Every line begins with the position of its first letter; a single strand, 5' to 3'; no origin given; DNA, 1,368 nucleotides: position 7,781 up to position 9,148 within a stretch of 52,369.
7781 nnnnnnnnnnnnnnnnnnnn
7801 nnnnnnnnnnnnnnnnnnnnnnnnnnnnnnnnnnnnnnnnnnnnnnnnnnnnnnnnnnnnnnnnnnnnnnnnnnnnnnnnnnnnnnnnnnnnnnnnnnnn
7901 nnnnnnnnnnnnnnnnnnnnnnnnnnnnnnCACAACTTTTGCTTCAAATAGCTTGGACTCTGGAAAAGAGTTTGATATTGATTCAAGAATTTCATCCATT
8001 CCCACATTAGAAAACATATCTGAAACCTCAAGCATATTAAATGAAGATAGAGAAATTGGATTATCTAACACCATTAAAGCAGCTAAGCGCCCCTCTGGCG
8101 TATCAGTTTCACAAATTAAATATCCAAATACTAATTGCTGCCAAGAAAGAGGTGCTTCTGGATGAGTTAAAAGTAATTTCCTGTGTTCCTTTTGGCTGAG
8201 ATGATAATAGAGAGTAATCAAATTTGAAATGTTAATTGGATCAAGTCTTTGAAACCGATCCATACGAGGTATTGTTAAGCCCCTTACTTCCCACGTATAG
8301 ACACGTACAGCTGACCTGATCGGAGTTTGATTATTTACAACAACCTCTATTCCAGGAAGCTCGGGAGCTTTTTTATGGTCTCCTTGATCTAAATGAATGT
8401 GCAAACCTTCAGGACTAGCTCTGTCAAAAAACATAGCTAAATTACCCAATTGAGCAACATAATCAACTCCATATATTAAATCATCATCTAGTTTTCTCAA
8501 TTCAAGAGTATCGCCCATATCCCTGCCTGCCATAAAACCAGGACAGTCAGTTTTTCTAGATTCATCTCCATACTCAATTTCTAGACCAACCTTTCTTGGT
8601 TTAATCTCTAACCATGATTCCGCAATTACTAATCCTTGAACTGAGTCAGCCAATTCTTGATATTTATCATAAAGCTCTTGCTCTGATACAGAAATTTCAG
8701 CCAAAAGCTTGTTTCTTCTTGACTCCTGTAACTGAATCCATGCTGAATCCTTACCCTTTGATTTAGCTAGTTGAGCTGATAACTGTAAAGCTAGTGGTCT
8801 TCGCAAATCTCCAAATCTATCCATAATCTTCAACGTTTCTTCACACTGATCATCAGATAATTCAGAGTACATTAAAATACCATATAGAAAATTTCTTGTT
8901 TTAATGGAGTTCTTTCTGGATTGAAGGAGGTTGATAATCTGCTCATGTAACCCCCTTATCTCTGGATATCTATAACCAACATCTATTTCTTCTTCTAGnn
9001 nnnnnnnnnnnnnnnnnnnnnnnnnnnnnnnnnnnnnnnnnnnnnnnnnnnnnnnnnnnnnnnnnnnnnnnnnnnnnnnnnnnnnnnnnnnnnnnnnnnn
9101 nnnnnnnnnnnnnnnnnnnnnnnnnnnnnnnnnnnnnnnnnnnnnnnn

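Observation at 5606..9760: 1384-aa giant: minimal amidoligase-like catalytic domain fused to a HEAT-like solenoid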

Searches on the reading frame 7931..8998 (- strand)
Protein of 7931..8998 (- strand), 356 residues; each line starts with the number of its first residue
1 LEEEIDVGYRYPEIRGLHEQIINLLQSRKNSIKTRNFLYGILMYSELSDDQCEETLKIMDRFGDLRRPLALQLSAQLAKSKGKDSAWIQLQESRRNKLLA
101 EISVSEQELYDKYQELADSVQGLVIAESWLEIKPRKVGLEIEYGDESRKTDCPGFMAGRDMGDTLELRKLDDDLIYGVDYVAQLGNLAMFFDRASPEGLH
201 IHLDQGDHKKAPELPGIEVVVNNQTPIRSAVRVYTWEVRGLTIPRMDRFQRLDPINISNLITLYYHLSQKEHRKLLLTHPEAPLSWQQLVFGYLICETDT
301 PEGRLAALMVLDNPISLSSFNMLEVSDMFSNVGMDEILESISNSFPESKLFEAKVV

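Call 36: predict_structure(alignment_id=A5)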
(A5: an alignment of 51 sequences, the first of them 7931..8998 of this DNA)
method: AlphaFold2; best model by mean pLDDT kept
length: 356 residues; sequences in the alignment: 51
mean_pLDDT: 89.1   pTM: 0.91
mean pLDDT of the five models: 89.1, 89.0, 88.5, 87.8, 86.9
residues with pLDDT >= 90: 243; 70-90: 80; 50-70: 21; < 50: 12
segments of 3 or more residues with pLDDT < 50: 1-4, 349-356
pLDDT, mean of each block of 10 residues (from residue 1): 54 83 93 94 93 98 96 98 98 99 97 96 98 97 81 91 89 95 93 90 96 94 72 90 83 96 96 81 88 95 98 91 88 83 65 43
secondary structure, 60 per line:
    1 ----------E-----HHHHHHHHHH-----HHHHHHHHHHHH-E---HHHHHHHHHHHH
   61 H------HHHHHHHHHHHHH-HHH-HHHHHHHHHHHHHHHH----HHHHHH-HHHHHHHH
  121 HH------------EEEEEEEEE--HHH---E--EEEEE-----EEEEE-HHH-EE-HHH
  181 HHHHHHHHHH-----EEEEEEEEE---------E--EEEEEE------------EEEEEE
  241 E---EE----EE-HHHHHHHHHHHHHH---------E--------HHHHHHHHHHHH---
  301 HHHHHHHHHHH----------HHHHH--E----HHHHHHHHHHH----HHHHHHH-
elements in order: H17-26 H32-43 H49-61 H68-80 H86-101 H106-111 H113-122 E135-143 E155-159 E165-169 H178-190 E196-204 E217-222 E235-241 H254-267 H286-297 H301-311 H322-326 H334-344 H349-355

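Call 38: fold_search(model_id=the predicted structure, library=pdb)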
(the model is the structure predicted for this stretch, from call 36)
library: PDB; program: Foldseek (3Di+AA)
matches with E <= 10: 155; with E <= 0.001: 0
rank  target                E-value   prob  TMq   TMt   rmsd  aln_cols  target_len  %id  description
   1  4cwe_A                2.6e-01  0.08  0.13  0.16  17.9       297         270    6  Structural studies of rolling circle replication initiation protein from Staphylococcus aureus (released 2015-04-15)
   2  6p4w_B                3.9e-01  0.10  0.15  0.14  21.6       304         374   11  XPB helicase in a complex with truncated Bax1 from Sulfurisphaera tokodaii at 2.96 Angstrom resolution (released 2020-06-03)
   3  6oxl_A                4.7e-01  0.47  0.18  0.12   8.9       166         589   11  CRYO-EM STRUCTURE OF PHOSPHORYLATED AP-2 (mu E302K) BOUND TO NECAP IN THE PRESENCE OF SS DNA (released 2019-09-11)
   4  6p4w_D                6.0e-01  0.08  0.15  0.14  21.1       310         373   10  XPB helicase in a complex with truncated Bax1 from Sulfurisphaera tokodaii at 2.96 Angstrom resolution (released 2020-06-03)
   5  2wy6_C                6.0e-01  0.03  0.08  0.08  20.2       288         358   11  Clostridium perfringens alpha-toxin strain NCTC8237 mutant T74I (released 2009-11-24)
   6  2ov7_B                8.1e-01  0.11  0.12  0.25  11.7       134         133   10  The first domain of the ribosomal protein L1 from Thermus thermophilus (released 2007-12-25)
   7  3tvi_F                9.0e-01  0.10  0.14  0.12  10.3       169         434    8  Crystal structure of Clostridium acetobutylicum aspartate kinase (CaAK): An important allosteric enzyme for industrial (released 2011-11-09)
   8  6p4o_D                1.1e+00  0.04  0.15  0.12  20.8       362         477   12  Complex of XPB helicase with Bax1 endonuclease from Sulfurisphaera tokodaii at 3.15 Angstroms resolution (released 2020-06-03)
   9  7oho_AAA              1.3e+00  0.33  0.19  0.12   8.9       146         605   17  Crystal structure of AP2 FCHO2 chimera (released 2022-06-01)
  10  6p4f_B                1.3e+00  0.15  0.15  0.14  15.6       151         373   11  Crystal structure of the XPB-Bax1-forked DNA ternary complex (released 2020-06-17)
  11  3tvi_J                1.6e+00  0.09  0.14  0.12   9.7       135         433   13  Crystal structure of Clostridium acetobutylicum aspartate kinase (CaAK): An important allosteric enzyme for industrial (released 2011-11-09)
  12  6mx5                  1.6e+00  0.05  0.12  0.19  17.9       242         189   11  Crystal structure of H-NOX protein from Nostoc sp. (released 2018-11-07)
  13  2jkr_A                1.7e+00  0.20  0.18  0.11   9.0       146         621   14  AP2 CLATHRIN ADAPTOR CORE with Dileucine peptide RM(phosphoS)QIKRLLSE (released 2008-10-28)
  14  1vdy_MODEL_1_A        1.7e+00  0.15  0.12  0.24   9.4        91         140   14  NMR Structure of the hypothetical ENTH-VHS domain At3g16270 from Arabidopsis thaliana (released 2005-05-03)
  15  8gy8_A                1.7e+00  0.06  0.14  0.14  19.7       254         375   12  The structure of Bax1 from Pyrococcus furiosus (released 2023-09-27)
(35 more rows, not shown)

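Call 41: fold_search(model_id=the predicted structure, library=viral)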
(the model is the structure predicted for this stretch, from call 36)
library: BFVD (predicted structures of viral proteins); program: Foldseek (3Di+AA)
matches with E <= 10: 152; with E <= 0.001: 0
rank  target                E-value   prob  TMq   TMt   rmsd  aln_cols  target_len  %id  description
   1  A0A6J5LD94            5.4e-02  0.75  0.24  0.32  11.5       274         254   14  Amidoligase enzyme [uncultured Caudovirales phage]
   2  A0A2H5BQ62            7.6e-02  0.72  0.25  0.24  18.8       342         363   12  Amidoligase enzyme [Vibrio phage Vp_R1]
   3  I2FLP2                8.4e-02  1.00  0.18  0.16   2.4        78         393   20  Amidoligase [Pseudomonas phage tf]
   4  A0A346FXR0            1.6e-01  0.05  0.11  0.10  23.0       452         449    8  (no name in the UniProt tables at hand)
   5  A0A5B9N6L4            1.8e-01  0.75  0.25  0.31  10.1       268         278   13  (no name in the UniProt tables at hand)
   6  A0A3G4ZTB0            3.4e-01  0.05  0.13  0.08  21.7       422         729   11  Uncharacterized protein [Edafosvirus sp.]
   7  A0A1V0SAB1            4.1e-01  0.14  0.10  0.08  16.5       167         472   11  Uncharacterized protein [Catovirus CTV1]
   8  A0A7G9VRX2            4.8e-01  0.20  0.15  0.24   8.6       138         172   12  Uncharacterized protein [Rheinheimera phage vB_RspM_barba_12-9E]
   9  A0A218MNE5            5.6e-01  0.02  0.07  0.05  30.1       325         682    9  Uncharacterized protein [uncultured virus]
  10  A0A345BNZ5            6.1e-01  0.03  0.12  0.09  24.3       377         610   11  Membrane protein [crAssphage sp. isolate ctcc615]
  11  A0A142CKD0            9.2e-01  0.12  0.14  0.16  11.2       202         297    9  (no name in the UniProt tables at hand)
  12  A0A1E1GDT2            1.1e+00  0.10  0.16  0.09   8.9       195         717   10  (no name in the UniProt tables at hand)
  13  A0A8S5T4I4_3          1.3e+00  0.03  0.13  0.05  18.8       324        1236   11  Tape measure protein N-terminal domain-containing protein [Siphoviridae sp. ctn8e14]
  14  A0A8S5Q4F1            1.5e+00  0.04  0.10  0.09  12.7       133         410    7  Uncharacterized protein [Siphoviridae sp. ct0uL16]
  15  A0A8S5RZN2            1.9e+00  0.06  0.09  0.17  12.0       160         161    8  Uncharacterized protein [Myoviridae sp. ctNQV2]
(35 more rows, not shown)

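Call 45: search_protein_families(library=pfam, proteins=[window:7931-8998:-], max_evalue=10)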
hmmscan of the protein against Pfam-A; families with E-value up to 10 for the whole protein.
window:7931-8998:- (356 aa): 0 families

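Call 82: search_solved_structures(query=A5, max_evalue=10, show_alignments=0)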
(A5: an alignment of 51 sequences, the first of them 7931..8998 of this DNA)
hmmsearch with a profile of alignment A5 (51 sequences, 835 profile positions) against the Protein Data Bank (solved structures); distinct sequences matched with E-value up to 10: 8.
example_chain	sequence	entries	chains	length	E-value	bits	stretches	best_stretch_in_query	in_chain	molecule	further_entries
8cwy_A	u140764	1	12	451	0.002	20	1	541-778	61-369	T32-15-1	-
6gwc_C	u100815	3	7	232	0.012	17.5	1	646-756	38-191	iE5 ALPHAREP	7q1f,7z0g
7ctp_A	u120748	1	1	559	0.02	16.7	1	603-775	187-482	Protein Niban 2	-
4zv6_A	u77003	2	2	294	0.079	14.7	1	556-696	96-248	AlphaRep-7 | alpha-Rep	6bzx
6sdk_A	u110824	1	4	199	0.2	13.4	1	670-766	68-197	Stage 0 sporulation protein J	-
6znp_A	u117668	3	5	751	0.73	11.5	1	303-345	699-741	Uncharacterized ATP-dependent helicase YprA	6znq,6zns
7mwr_B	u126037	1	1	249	0.84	11.3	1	551-670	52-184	LHD101B4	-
4tql_A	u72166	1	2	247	1.4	10.6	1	534-741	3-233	Three helix bundle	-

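Call 97: search_dna_similar(query=window:7931-8998:-, collection=phages, mode=protein, max_evalue=10, max_rows=15)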
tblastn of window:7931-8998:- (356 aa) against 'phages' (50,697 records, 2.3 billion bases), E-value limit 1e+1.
Records with a match: 3; places in all: 3; records where one place covers at least 80% of the query: 0.
Best place of each record, by identity: <60% 3.
By first word of the organism name: Microbacterium 3.
By host as written in the record: Microbacterium foliorum NRRL B-24224 3.
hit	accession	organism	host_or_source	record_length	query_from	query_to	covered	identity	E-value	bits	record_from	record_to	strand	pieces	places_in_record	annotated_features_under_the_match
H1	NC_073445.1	Microbacterium phage Abigail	Microbacterium foliorum NRRL B-24224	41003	82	247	47%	25.7%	4e+0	36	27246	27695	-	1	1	41: DNA primase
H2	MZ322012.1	Microbacterium phage Abigail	Microbacterium foliorum NRRL B-24224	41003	82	247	47%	25.7%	4e+0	36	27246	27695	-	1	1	41: DNA primase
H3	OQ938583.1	Microbacterium phage LimaBean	Microbacterium foliorum NRRL B-24224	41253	82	247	47%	25.7%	4e+0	35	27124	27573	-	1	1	41: DNA primase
